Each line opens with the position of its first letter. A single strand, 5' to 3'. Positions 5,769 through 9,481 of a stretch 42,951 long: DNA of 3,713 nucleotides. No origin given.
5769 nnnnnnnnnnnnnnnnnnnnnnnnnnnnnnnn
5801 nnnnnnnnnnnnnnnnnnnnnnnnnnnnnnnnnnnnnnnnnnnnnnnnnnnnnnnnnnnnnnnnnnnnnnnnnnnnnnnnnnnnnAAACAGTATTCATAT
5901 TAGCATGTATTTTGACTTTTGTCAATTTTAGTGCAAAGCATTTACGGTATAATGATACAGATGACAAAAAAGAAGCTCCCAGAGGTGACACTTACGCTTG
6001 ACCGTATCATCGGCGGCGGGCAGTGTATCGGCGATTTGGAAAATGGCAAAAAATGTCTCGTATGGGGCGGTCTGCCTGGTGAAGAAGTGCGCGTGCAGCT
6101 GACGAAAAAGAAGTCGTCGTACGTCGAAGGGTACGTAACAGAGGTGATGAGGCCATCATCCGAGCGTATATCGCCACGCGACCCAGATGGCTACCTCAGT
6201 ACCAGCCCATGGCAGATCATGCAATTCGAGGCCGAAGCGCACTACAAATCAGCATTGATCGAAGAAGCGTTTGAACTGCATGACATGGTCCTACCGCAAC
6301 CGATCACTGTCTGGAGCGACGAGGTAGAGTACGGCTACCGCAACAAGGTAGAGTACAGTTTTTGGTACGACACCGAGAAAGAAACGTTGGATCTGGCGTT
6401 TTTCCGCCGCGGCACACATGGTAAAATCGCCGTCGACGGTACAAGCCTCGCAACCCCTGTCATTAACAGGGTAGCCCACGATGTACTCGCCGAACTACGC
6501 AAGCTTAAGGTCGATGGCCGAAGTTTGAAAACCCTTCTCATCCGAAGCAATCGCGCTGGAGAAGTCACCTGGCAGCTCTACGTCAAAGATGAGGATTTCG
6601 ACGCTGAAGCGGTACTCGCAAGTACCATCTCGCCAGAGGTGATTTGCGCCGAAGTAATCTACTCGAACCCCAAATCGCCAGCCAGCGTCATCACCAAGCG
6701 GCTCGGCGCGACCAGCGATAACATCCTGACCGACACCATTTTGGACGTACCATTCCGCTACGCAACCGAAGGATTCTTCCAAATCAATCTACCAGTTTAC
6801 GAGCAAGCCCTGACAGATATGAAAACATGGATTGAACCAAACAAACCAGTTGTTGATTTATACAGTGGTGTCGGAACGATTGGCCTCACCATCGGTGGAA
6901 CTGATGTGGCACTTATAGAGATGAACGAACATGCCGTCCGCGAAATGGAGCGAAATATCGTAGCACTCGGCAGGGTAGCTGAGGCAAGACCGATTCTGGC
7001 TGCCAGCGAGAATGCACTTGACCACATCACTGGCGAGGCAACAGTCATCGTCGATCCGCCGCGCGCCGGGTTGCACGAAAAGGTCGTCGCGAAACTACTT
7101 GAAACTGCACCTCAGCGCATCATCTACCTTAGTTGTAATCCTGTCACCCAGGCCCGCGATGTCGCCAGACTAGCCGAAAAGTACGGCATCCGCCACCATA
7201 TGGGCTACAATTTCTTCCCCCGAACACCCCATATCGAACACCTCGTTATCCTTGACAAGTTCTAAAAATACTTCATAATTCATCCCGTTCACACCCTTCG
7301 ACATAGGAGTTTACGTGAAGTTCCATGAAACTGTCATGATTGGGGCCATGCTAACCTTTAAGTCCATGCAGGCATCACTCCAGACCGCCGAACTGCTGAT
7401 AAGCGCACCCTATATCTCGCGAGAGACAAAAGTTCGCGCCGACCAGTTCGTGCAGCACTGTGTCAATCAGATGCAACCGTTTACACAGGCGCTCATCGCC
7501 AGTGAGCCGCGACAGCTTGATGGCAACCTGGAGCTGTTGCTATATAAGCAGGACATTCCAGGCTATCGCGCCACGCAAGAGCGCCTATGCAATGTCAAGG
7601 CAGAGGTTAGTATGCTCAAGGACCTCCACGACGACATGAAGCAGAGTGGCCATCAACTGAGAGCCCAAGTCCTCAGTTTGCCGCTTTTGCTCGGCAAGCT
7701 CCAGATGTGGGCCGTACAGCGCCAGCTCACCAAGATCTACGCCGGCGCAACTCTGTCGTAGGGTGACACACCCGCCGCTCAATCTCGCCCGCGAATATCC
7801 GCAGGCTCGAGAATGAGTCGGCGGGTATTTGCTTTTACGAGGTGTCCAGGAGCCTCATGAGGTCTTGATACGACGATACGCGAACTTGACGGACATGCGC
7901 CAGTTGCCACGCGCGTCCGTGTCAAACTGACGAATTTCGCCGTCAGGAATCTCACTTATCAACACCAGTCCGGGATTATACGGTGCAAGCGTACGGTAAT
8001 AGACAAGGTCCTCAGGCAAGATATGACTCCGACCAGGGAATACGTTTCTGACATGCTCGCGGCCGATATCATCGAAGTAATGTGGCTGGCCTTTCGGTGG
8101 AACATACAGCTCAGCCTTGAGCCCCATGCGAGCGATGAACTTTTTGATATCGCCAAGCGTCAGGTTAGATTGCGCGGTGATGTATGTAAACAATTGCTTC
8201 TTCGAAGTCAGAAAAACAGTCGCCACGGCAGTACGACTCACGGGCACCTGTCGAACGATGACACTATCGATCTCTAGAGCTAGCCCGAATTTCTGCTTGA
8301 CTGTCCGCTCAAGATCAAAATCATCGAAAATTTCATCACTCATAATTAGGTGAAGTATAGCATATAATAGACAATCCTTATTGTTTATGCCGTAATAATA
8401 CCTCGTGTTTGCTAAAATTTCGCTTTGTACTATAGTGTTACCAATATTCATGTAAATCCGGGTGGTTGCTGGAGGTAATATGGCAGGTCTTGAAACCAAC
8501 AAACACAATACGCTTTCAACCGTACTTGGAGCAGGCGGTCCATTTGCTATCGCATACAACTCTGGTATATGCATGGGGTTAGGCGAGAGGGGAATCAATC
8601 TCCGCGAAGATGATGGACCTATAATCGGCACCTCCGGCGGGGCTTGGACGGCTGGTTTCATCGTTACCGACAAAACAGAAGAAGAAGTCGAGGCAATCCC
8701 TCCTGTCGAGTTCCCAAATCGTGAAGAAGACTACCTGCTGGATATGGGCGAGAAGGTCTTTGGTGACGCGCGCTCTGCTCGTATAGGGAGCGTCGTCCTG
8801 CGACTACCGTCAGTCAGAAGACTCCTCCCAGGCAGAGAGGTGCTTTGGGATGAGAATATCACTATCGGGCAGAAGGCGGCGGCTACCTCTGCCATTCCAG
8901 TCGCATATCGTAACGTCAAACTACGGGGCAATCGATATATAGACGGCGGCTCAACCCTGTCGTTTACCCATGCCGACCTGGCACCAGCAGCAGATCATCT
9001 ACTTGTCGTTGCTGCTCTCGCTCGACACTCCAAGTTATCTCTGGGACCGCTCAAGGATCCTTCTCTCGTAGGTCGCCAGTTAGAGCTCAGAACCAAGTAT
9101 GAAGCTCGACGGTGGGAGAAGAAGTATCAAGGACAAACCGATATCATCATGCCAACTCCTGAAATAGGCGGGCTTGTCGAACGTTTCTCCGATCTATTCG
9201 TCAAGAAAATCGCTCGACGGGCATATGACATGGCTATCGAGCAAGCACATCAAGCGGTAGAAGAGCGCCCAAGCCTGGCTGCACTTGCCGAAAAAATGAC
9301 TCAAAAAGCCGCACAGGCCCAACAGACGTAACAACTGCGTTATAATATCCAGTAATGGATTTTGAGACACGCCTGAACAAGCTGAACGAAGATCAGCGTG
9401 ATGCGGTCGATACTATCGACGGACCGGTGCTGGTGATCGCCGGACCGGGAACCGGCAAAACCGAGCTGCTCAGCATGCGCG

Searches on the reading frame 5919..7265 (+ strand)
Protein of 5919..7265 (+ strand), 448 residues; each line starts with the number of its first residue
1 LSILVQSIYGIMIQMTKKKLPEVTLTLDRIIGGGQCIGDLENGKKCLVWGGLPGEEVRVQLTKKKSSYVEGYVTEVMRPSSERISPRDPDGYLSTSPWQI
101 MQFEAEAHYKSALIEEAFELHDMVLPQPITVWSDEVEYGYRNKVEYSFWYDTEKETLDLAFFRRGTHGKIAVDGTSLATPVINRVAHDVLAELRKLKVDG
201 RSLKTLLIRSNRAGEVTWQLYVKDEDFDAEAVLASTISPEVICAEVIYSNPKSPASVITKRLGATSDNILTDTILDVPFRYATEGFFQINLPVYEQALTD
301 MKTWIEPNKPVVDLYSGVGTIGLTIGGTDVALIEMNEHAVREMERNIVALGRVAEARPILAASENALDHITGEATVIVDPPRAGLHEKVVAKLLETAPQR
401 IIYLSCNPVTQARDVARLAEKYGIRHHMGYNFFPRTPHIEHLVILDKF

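Call 25: search_protein_families(library=pfam, proteins=[window:5919-7265:+], max_evalue=0.0001)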
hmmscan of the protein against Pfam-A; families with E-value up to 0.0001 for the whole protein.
window:5919-7265:+ (448 aa): 2 families
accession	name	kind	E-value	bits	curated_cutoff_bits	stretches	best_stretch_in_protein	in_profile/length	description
PF05958.17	tRNA_U5-meth_tr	-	8.5e-18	64.9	23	1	129-447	25-356/357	tRNA (Uracil-5-)-methyltransferase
PF01938.26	TRAM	-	1.7e-06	28.2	21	1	33-72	18-59/61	TRAM domain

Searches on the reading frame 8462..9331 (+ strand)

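Call 25: search_protein_families(library=pfam, proteins=[window:8462-9331:+], max_evalue=0.0001)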
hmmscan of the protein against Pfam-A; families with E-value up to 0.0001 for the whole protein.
window:8462-9331:+ (289 aa): 1 family
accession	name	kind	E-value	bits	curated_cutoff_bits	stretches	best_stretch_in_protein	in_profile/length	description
PF01734.28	Patatin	-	4.3e-08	34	27.7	0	131-163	148-180/191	Patatin-like phospholipase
